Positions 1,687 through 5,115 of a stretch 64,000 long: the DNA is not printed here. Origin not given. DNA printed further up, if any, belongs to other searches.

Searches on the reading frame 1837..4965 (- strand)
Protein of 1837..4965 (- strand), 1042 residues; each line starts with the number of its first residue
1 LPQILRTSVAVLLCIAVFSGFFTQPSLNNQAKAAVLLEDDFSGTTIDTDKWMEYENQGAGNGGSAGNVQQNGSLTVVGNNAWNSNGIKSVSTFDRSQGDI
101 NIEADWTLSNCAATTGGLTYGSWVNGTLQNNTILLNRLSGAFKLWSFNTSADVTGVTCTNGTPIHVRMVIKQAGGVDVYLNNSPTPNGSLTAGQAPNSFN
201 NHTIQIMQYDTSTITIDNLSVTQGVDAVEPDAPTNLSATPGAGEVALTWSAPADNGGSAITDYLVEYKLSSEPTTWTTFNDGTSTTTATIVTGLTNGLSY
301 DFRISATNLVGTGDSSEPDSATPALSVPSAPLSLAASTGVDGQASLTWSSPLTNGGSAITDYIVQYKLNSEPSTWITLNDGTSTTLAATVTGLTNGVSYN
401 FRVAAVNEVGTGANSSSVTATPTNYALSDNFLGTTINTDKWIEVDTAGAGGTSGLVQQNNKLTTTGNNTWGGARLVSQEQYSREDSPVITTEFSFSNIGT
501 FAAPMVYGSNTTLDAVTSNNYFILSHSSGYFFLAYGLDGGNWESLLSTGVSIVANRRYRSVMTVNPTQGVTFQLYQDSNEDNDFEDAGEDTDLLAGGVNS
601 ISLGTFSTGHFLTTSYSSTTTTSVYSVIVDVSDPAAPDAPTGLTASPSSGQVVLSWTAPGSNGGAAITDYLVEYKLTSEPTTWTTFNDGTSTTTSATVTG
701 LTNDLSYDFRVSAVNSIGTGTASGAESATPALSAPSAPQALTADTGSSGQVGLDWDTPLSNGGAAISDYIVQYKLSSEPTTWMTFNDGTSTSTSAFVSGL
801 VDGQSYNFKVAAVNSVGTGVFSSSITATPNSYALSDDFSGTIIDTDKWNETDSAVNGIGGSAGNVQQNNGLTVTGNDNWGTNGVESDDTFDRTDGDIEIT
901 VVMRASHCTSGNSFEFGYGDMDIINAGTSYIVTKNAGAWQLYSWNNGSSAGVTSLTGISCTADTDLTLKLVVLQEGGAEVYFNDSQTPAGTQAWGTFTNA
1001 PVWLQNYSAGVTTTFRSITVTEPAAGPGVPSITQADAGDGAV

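Call 46: search_protein_families(library=pfam, proteins=[window:1837-4965:-], max_evalue=0.00001)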
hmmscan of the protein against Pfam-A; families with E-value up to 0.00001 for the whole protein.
window:1837-4965:- (1042 aa): 4 families
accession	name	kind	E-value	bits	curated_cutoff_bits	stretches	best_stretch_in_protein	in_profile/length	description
PF00041.27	fn3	-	4.1e-51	171.6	25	4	638-724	1-79/84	Fibronectin type III domain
PF25059.1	FN3_DSCAM-DSCAML_C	-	2.8e-34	117.8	39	3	353-419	14-78/89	DSCAM/DSCAML C-terminal Fn3-like domain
PF16656.11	Pur_ac_phosph_N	-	2.7e-13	50.7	30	0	648-716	11-83/93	Purple acid Phosphatase, N-terminal domain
PF19743.5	ASTN1_2_fn3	-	3.7e-08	34.2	24.3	0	746-808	13-71/123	ASTN1/2 Fn3 domain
